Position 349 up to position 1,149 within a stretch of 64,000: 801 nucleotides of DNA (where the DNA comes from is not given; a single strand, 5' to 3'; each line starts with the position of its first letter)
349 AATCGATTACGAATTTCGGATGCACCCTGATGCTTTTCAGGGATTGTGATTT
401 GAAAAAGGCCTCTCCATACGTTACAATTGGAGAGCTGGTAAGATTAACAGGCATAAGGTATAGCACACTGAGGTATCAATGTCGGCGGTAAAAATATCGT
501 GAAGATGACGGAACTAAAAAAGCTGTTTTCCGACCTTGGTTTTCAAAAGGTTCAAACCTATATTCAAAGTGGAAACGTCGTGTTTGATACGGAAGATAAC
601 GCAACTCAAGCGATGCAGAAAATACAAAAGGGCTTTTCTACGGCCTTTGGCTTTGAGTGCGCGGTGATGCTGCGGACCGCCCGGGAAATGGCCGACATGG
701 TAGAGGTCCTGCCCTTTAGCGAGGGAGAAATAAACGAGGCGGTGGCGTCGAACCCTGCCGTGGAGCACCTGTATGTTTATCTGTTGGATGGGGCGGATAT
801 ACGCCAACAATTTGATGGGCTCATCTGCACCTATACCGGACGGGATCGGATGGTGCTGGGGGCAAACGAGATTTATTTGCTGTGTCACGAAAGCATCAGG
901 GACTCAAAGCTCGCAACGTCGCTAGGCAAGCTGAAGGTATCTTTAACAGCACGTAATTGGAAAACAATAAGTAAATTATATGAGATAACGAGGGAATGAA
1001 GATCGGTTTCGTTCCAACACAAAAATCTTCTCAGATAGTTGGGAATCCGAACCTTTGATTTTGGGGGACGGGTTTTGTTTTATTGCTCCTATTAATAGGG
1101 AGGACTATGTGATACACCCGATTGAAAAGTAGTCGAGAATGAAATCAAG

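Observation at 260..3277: Arsenic-resistance cassette (DUF1697 remnant, PhnB-like VOC, arsR, arsM) bracketed by two near-identical copies of the same terminator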

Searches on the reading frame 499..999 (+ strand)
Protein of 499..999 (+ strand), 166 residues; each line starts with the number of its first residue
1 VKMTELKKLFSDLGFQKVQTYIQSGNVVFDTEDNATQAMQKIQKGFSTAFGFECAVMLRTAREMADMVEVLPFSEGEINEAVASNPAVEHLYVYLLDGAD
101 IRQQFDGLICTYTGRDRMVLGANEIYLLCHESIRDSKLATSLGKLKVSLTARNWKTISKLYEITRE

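Call 6: search_protein_families(library=pfam, proteins=[window:499-999:+], max_evalue=0.01)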
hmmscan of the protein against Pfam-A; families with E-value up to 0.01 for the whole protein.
window:499-999:+ (166 aa): 2 families
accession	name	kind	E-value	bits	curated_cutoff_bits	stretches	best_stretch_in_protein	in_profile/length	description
PF08002.16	DUF1697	-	1.2e-25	91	24.4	1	1-126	19-137/137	Protein of unknown function (DUF1697)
PF21864.1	MORF_dom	-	0.0035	17.6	27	1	16-71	20-73/93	Multiple organellar RNA editing factor 1, MORF domain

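Call 34: find_encoding_contigs(protein=window:499-999:+, flank=10000, max_places=10)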
Protein window:499-999:+ (166 aa): 1 contig read that carries it; 1 place shown.
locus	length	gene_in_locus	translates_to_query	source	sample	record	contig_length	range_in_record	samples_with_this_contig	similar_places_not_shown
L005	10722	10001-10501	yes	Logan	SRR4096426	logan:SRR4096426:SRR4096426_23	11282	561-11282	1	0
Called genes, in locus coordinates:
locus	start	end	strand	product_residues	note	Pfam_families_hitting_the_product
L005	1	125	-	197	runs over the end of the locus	-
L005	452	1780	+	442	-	PF00919:UPF0004, PF04055:Radical_SAM, PF01938:TRAM (weak), PF18693:TRAM_2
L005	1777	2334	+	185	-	PF01066:CDP-OH_P_transf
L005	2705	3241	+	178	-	-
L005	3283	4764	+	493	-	PF00004:AAA, PF13401:AAA_22 (faint), PF17862:AAA_lid_3, PF01434:Peptidase_M41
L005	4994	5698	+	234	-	PF04237:YjbR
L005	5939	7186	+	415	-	PF00994:MoCF_biosynth, PF18146:CinA_KH, PF02464:CinA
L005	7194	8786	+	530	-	PF00270:DEAD, PF04851:ResIII (weak), PF00271:Helicase_C, PF25399:DeaD_dimer, PF03880:DbpA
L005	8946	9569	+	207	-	PF01381:HTH_3, PF07022:Phage_CI_repr, PF12844:HTH_19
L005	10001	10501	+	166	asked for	PF08002:DUF1697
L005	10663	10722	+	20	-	?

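Call 47: find_homologous_proteins(query=L005:8946-9569:+, max_evalue=1e-20)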
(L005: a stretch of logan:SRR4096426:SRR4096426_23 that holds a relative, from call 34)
Query L005:8946-9569:+ (207 aa): 1773 proteins with E <= 1e-20 among 2550 candidates; the best 120 are listed.
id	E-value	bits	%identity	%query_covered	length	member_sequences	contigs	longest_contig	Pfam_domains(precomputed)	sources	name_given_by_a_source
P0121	4.7e-133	459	100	100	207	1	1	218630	PF12844.14,PF01381.29,PF07022.20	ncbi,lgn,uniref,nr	ncbi:helix-turn-helix domain-containing protein [Desulfitobacterium chlororespirans]|uniref:DNA-bind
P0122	3.4e-105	368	81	100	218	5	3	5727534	PF12844.14,PF01381.29,PF07022.20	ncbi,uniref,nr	ncbi:DNA-binding helix-turn-helix protein [Desulfitobacterium hafniense DP7]|uniref:HTH cro/C1-type 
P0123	5.1e-95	335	83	90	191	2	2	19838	PF12844.14,PF01381.29,PF07022.20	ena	-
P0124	2.4e-91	323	71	99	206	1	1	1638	PF12844.14,PF01381.29,PF07022.20,PF13560.13,PF13443.13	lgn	-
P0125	5.9e-88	312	69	99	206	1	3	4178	PF12844.14,PF01381.29,PF07022.20,PF13560.13,PF13443.13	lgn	-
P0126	2.1e-87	310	70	99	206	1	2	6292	PF12844.14,PF01381.29,PF07022.20,PF13443.13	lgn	-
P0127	6.4e-87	308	69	99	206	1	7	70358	PF12844.14,PF01381.29,PF07022.20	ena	-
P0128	1.7e-85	304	68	99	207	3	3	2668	PF12844.14,PF01381.29,PF07022.20,PF13560.13,PF13443.13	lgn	-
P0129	1.3e-82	294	67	99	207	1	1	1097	PF12844.14,PF01381.29,PF07022.20,PF13560.13,PF13443.13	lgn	-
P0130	4.3e-80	286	64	98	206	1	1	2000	PF12844.14,PF01381.29,PF07022.20,PF13560.13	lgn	-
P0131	4.7e-80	286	66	99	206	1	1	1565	PF12844.14,PF01381.29,PF07022.20,PF13560.13,PF13443.13,PF26465.1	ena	-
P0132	1.0e-79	285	66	99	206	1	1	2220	PF12844.14,PF01381.29,PF07022.20,PF13560.13,PF13443.13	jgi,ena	-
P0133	1.8e-79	284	65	98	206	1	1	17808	PF12844.14,PF01381.29,PF07022.20,PF13560.13,PF13443.13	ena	-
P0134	4.4e-77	276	65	98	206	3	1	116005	PF12844.14,PF01381.29,PF07022.20,PF13560.13,PF13443.13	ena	-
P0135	9.3e-76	272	63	98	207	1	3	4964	PF12844.14,PF01381.29,PF07022.20,PF13560.13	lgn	-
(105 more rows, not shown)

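Call 48: find_encoding_contigs(protein=P0122, flank=10000, max_places=6)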
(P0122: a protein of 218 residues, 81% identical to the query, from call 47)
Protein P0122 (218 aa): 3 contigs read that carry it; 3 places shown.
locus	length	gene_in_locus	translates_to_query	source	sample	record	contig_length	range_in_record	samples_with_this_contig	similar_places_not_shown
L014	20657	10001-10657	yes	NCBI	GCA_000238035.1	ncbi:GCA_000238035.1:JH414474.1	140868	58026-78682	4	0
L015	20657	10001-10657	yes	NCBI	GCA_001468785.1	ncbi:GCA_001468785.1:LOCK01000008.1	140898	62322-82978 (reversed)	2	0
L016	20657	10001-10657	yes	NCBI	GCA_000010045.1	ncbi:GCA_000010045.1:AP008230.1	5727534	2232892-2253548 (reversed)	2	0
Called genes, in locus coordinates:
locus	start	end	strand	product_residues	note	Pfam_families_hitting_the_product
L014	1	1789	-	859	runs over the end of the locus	PF14903:WG_beta_rep, PF04122:CW_binding_2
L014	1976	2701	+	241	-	PF00072:Response_reg, PF04397:LytTR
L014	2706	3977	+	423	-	PF02518:HATPase_c (faint), PF14501:HATPase_c_5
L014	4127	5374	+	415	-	PF00994:MoCF_biosynth, PF18146:CinA_KH, PF02464:CinA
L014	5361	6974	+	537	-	PF00270:DEAD, PF04851:ResIII (weak), PF00271:Helicase_C, PF25399:DeaD_dimer, PF03880:DbpA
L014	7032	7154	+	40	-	-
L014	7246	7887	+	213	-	PF05719:GPP34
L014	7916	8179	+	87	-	PF00376:MerR (weak), PF13411:MerR_1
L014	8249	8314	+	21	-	PF08002:DUF1697 (weak)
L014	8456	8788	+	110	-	PF01022:HTH_5, PF12840:HTH_20, PF13601:HTH_34 (weak)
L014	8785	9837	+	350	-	PF13489:Methyltransf_23, PF01135:PCMT (weak), PF01728:FtsJ (weak), PF01209:Ubie_methyltran, PF13847:Methyltransf_31, PF08241:Methyltransf_11, PF08242:Methyltransf_12, PF13649:Methyltransf_25, +2 more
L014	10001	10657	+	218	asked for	PF12844:HTH_19, PF01381:HTH_3, PF07022:Phage_CI_repr (weak)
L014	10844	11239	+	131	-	-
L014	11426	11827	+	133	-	PF03551:PadR (weak)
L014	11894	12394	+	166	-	PF13788:DUF4180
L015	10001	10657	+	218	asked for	PF12844:HTH_19, PF01381:HTH_3, PF07022:Phage_CI_repr (weak)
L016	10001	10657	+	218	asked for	PF12844:HTH_19, PF01381:HTH_3, PF07022:Phage_CI_repr (weak)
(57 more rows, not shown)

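Call 49: find_encoding_contigs(protein=P0123, flank=10000, max_places=4)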
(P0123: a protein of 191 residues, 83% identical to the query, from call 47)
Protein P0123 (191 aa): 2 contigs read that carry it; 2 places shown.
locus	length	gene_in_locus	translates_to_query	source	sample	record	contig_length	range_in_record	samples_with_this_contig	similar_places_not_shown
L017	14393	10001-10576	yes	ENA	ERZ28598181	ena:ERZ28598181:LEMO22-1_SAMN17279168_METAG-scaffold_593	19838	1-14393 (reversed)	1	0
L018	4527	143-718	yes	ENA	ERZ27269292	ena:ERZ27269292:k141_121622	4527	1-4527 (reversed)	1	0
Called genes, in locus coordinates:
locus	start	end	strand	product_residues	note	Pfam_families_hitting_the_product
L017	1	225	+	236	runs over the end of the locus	PF00072:Response_reg, PF00486:Trans_reg_C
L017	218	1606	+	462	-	PF00672:HAMP (weak), PF00512:HisKA, PF13581:HATPase_c_2 (weak), PF02518:HATPase_c, PF13589:HATPase_c_3 (faint)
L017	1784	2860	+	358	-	PF00535:Glycos_transf_2, PF04138:GtrA_DPMS_TM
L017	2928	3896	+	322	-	PF09992:NAGPA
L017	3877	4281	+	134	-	-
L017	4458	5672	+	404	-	PF00089:Trypsin, PF00595:PDZ (faint), PF13365:Trypsin_2, PF13180:PDZ_2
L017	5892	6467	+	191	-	-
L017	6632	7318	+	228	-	PF00072:Response_reg, PF00486:Trans_reg_C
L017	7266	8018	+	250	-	PF00512:HisKA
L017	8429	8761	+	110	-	PF01022:HTH_5, PF12840:HTH_20, PF13601:HTH_34 (weak)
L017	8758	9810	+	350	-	PF13489:Methyltransf_23, PF01728:FtsJ (weak), PF01135:PCMT (weak), PF01209:Ubie_methyltran, PF13847:Methyltransf_31, PF08241:Methyltransf_11, PF08242:Methyltransf_12, PF13649:Methyltransf_25, +2 more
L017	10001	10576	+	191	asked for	PF12844:HTH_19, PF01381:HTH_3, PF07022:Phage_CI_repr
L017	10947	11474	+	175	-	-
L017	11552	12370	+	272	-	-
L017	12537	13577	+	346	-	PF00154:RecA_N, PF06745:ATPase (faint), PF08423:Rad51, PF27531:MT3502_N (faint), PF21096:RecA_C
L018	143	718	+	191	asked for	PF12844:HTH_19, PF01381:HTH_3, PF07022:Phage_CI_repr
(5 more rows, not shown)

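Call 53: find_homologous_proteins(query=L005:7194-8786:+, max_evalue=1e-150)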
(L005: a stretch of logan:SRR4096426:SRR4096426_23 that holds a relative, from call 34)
Query L005:7194-8786:+ (530 aa): 3232 proteins with E <= 1e-150 among 8000 candidates; the best 120 are listed.
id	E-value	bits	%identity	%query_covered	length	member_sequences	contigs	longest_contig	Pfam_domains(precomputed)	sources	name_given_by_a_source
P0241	0.0e+0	1083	91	100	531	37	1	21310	PF00270.36,PF03880.22,PF00271.38,PF04851.22,PF25399.2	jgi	jgi:ATP-dependent RNA helicase DeaD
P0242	0.0e+0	1079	91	99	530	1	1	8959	PF00270.36,PF03880.22,PF00271.38,PF04851.22,PF25399.2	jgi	jgi:ATP-dependent RNA helicase DeaD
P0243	0.0e+0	1064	90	100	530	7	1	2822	PF00270.36,PF03880.22,PF00271.38,PF04851.22,PF25399.2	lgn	-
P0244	0.0e+0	1054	90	99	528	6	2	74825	PF00270.36,PF03880.22,PF00271.38,PF04851.22,PF25399.2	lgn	-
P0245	0.0e+0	1052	88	100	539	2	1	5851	PF00270.36,PF03880.22,PF00271.38,PF25399.2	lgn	-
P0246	0.0e+0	1045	88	100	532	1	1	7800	PF00270.36,PF03880.22,PF00271.38,PF04851.22,PF25399.2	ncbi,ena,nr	ncbi:MAG: DEAD/DEAH box helicase [Desulfitobacterium sp.]|nr:DEAD/DEAH box helicase [Desulfitobacter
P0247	0.0e+0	1045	88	99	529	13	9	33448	PF00270.36,PF03880.22,PF00271.38,PF04851.22,PF25399.2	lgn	-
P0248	0.0e+0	1032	86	100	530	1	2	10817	PF00270.36,PF03880.22,PF00271.38,PF04851.22,PF25399.2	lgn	-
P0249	0.0e+0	1029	87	99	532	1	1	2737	PF00270.36,PF03880.22,PF00271.38,PF04851.22,PF25399.2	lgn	-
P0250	0.0e+0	1018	86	99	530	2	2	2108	PF00270.36,PF03880.22,PF00271.38,PF04851.22,PF25399.2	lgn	-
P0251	0.0e+0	1010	84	100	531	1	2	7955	PF00270.36,PF03880.22,PF00271.38,PF04851.22,PF25399.2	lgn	-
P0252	0.0e+0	1009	85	100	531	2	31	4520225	PF00270.36,PF03880.22,PF00271.38,PF04851.22,PF25399.2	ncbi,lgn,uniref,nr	ncbi:Superfamilies 1 and 2 helicase C-terminal domain protein [Acididesulfobacillus acetoxydans]|uni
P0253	1.4e-297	1005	84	100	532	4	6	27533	PF00270.36,PF03880.22,PF00271.38,PF04851.22,PF25399.2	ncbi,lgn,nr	ncbi:MAG: DEAD/DEAH box helicase [Desulfitobacteriaceae bacterium]|nr:DEAD/DEAH box helicase [Desulf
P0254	2.4e-297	1004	84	100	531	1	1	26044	PF00270.36,PF03880.22,PF00271.38,PF04851.22,PF25399.2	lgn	-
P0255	3.1e-297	1004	85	100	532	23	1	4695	PF00270.36,PF03880.22,PF00271.38,PF04851.22,PF25399.2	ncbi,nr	ncbi:MAG TPA: DEAD/DEAH box helicase [Desulfitobacteriaceae bacterium]|nr:DEAD/DEAH box helicase [De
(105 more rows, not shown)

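Call 54: find_encoding_contigs(protein=P0244, flank=7000, max_places=3)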
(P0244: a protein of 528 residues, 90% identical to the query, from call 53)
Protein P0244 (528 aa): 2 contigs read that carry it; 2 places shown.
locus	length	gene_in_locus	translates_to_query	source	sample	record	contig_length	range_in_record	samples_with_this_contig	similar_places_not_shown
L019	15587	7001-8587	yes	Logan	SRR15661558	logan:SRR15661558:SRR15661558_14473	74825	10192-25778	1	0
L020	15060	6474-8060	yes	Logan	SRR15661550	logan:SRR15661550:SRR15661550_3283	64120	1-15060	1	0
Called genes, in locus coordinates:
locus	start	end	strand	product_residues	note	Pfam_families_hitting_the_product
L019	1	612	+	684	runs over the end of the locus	PF08497:Radical_SAM_N, PF04055:Radical_SAM, PF11842:DUF3362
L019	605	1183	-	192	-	-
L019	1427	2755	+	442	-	PF00919:UPF0004, PF04055:Radical_SAM, PF01938:TRAM (weak), PF18693:TRAM_2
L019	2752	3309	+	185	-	PF01066:CDP-OH_P_transf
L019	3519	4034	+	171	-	-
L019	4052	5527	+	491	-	PF00004:AAA, PF07728:AAA_5, PF17862:AAA_lid_3, PF01434:Peptidase_M41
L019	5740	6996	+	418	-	PF00994:MoCF_biosynth, PF18146:CinA_KH, PF02464:CinA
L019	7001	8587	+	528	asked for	PF00270:DEAD, PF04851:ResIII (weak), PF00271:Helicase_C, PF25399:DeaD_dimer, PF03880:DbpA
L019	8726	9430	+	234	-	PF03741:TerC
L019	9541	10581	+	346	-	PF00154:RecA_N, PF06745:ATPase (weak), PF08423:Rad51, PF27531:MT3502_N (weak), PF21096:RecA_C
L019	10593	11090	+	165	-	PF21982:RecX_HTH1, PF21981:RecX_HTH3 (faint), PF02631:RecX_HTH2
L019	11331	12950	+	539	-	PF12072:RNase_Y_N, PF00013:KH_1 (weak), PF08668:HDOD (faint), PF01966:HD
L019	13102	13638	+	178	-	-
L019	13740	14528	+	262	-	PF00149:Metallophos, PF13277:YmdB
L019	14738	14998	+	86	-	PF04232:SpoVS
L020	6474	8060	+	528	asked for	PF00270:DEAD, PF04851:ResIII (weak), PF00271:Helicase_C, PF25399:DeaD_dimer, PF03880:DbpA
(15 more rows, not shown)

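Call 55: find_encoding_contigs(protein=P0241, flank=7000, max_places=3)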
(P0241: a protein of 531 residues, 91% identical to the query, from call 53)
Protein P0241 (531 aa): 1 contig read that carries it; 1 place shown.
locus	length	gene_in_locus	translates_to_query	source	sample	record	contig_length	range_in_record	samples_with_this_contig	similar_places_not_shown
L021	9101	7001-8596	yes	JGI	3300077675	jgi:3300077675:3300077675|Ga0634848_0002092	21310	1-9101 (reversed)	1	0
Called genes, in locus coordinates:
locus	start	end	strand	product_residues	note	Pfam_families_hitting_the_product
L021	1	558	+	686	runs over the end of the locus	PF08497:Radical_SAM_N, PF04055:Radical_SAM, PF11842:DUF3362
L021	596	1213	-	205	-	-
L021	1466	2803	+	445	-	PF00919:UPF0004, PF04055:Radical_SAM, PF01938:TRAM (weak), PF18693:TRAM_2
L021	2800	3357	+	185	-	PF01066:CDP-OH_P_transf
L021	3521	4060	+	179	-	-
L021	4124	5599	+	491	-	PF13191:AAA_16 (faint), PF00004:AAA, PF07728:AAA_5 (weak), PF17862:AAA_lid_3, PF01434:Peptidase_M41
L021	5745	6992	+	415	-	PF00994:MoCF_biosynth, PF18146:CinA_KH, PF02464:CinA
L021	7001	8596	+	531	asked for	PF00270:DEAD, PF04851:ResIII (weak), PF00271:Helicase_C, PF25399:DeaD_dimer, PF03880:DbpA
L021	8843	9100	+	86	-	?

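Call 65: find_encoding_contigs(protein=P0121, flank=6000, max_places=4)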
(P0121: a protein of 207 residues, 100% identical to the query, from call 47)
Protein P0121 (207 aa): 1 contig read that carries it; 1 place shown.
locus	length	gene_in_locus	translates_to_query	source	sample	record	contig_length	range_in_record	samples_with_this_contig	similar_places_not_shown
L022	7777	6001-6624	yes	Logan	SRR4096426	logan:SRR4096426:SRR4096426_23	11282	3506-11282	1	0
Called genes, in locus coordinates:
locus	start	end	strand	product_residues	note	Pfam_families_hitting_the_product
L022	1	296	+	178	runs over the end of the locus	-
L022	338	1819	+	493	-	PF00004:AAA, PF13401:AAA_22 (faint), PF17862:AAA_lid_3, PF01434:Peptidase_M41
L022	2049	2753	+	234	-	PF04237:YjbR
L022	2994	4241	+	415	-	PF00994:MoCF_biosynth, PF18146:CinA_KH, PF02464:CinA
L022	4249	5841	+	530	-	PF00270:DEAD, PF04851:ResIII (weak), PF00271:Helicase_C, PF25399:DeaD_dimer, PF03880:DbpA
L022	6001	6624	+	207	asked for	PF01381:HTH_3, PF07022:Phage_CI_repr, PF12844:HTH_19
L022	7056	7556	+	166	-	PF08002:DUF1697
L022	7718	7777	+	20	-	?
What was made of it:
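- Tried and rejected: The look-up returned only the Logan contig (call 65).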

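Call 66: search_protein_families(library=ncbifam, proteins=[window:499-999:+, L005:8946-9569:+, L005:7194-8786:+], max_evalue=0.001)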
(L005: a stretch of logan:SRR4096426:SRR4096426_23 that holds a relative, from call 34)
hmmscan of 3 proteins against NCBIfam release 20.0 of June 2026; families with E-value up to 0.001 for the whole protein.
window:499-999:+ (166 aa): 0 families

L005:8946-9569:+ (207 aa): 9 families
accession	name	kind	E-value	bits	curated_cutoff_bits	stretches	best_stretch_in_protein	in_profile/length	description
NF041951.1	phage_RstR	subfamily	1.6e-16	60.5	80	1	1-75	1-75/108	RstR family transcriptional repressor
NF052239.1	antitox_spr1629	equivalog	9.4e-10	38.1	335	1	1-64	1-64/377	spr1629 family repressor/antitoxin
NF003162.0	PRK04140.1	equivalog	5.7e-09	35.4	263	1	4-66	128-190/317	transcriptional regulator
TIGR03070.1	couple_hipB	subfamily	1.6e-07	31.1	71.65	1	2-58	2-58/58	type II toxin-antitoxin system Y4mF family antitoxin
NF007257.0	PRK09706.1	subfamily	1.3e-06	28.3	101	1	3-68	6-71/135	transcriptional repressor DicA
TIGR00270.2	TIGR00270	equivalog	1.1e-05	25.3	110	1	4-68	77-141/159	multiprotein bridging factor aMBF1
NF041575.1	antitoxPezA_Strep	equivalog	1.2e-05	25.3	290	1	3-65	2-64/158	type II toxin-antitoxin system antitoxin PezA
TIGR03830.1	CxxCG_CxxCG_HTH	subfamily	2.5e-05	24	61.8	1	4-47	67-112/127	type II TA system antitoxin MqsA family protein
NF047948.1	male_kill_WMK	equivalog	0.00016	21.2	300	1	2-74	162-233/300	WO male-killing family protein Wmk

L005:7194-8786:+ (530 aa): 46 families (the best 25 are shown)
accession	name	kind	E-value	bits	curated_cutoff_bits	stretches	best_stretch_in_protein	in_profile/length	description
NF053631.1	RNA_helic_CshA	equivalog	3.4e-188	625.9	646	1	9-431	1-422/434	degradosome RNA helicase CshA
NF008744.0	PRK11776.1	equivalog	2.7e-145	484.5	524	2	7-386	4-382/460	ATP-dependent RNA helicase DbpA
NF008642.0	PRK11634.1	equivalog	2.4e-140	468.9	989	1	4-428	3-431/628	DEAD/DEAH family ATP-dependent RNA helicase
NF053636.1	DDHlcsCsdAPsy1082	equivalog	3.6e-112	375.5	890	1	8-376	4-373/512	DEAD/DEAH box helicase CsdA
NF007882.0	PRK10590.1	equivalog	3.3e-111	372.4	743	1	8-390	2-389/456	ATP-dependent RNA helicase RhlE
NF053711.1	RNA_heli_RhlE1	exception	2.6e-108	362.6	750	1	8-378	2-376/434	RNA helicase RhlE1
NF008394.0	PRK11192.1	equivalog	6.5e-105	351.5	507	1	7-381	3-382/441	ATP-dependent RNA helicase SrmB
NF053710.1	RNA_heli_RhlE2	exception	3.5e-103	346.2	925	1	8-375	2-378/635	RNA helicase RhlE2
NF003419.0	PRK04837.1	equivalog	1.3e-99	333.8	588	1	7-371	9-381/424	ATP-dependent RNA helicase RhlB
NF002340.1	PRK01297.1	equivalog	8.6e-89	297.9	564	1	8-368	2-371/372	ATP-dependent RNA helicase RhlB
NF003390.0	PRK04537.1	equivalog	2.2e-84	284.5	732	1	9-370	11-381/572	ATP-dependent RNA helicase RhlB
TIGR01389.1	recQ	equivalog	6.3e-24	84.3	640.2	1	25-370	9-345/591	DNA helicase RecQ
TIGR00614.1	recQ_fam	subfamily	1.4e-21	76.9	219.8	1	184-361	165-341/470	RecQ family ATP-dependent DNA helicase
NF010337.0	PRK13766.1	equivalog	1.4e-19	69.7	610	2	240-396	360-523/781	Hef nuclease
NF008279.0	PRK11057.1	equivalog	2.9e-19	69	1015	1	230-359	219-349/608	ATP-dependent DNA helicase RecQ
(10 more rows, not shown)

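Call 80: find_encoding_contigs(protein=P0127, flank=5000, max_places=5)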
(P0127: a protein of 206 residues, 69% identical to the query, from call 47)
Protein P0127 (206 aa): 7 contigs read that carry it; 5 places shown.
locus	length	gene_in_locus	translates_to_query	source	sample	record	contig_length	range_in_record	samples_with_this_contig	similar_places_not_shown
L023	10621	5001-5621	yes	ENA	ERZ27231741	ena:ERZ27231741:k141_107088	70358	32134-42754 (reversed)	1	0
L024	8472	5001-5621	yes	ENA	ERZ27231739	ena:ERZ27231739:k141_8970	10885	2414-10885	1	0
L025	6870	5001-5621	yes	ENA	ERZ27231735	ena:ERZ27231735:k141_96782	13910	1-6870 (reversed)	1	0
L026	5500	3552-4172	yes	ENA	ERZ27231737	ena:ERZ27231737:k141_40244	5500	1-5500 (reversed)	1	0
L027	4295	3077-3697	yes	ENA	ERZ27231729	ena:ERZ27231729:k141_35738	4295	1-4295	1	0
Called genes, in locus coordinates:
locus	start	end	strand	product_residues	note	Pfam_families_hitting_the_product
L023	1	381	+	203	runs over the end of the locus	PF14242:DUF4342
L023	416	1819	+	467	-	PF28494:GlyRS_ins_1 (weak), PF00587:tRNA-synt_2b, PF03129:HGTP_anticodon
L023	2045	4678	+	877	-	PF01326:PPDK_N, PF00391:PEP-utilizers, PF02896:PEP-utilizers_C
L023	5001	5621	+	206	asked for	PF01381:HTH_3, PF12844:HTH_19, PF07022:Phage_CI_repr (weak)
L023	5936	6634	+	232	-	PF01381:HTH_3, PF12844:HTH_19, PF13443:HTH_26 (weak), PF13560:HTH_31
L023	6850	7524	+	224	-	-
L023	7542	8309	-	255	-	PF13677:MotB_plug, PF00691:OmpA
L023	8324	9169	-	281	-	PF20560:MotA_N, PF01618:MotA_ExbB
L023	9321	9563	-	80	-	PF05239:PRC (weak)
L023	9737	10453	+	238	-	PF00574:CLP_protease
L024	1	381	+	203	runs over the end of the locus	PF14242:DUF4342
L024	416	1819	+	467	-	PF28494:GlyRS_ins_1 (weak), PF00587:tRNA-synt_2b, PF03129:HGTP_anticodon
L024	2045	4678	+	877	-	PF01326:PPDK_N, PF00391:PEP-utilizers, PF02896:PEP-utilizers_C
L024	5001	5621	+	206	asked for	PF01381:HTH_3, PF12844:HTH_19, PF07022:Phage_CI_repr (weak)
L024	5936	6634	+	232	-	PF01381:HTH_3, PF12844:HTH_19, PF13443:HTH_26 (weak), PF13560:HTH_31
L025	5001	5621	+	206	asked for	PF01381:HTH_3, PF12844:HTH_19, PF07022:Phage_CI_repr (weak)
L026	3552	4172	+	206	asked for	PF01381:HTH_3, PF12844:HTH_19, PF07022:Phage_CI_repr (weak)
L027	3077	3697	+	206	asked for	PF01381:HTH_3, PF12844:HTH_19, PF07022:Phage_CI_repr (weak)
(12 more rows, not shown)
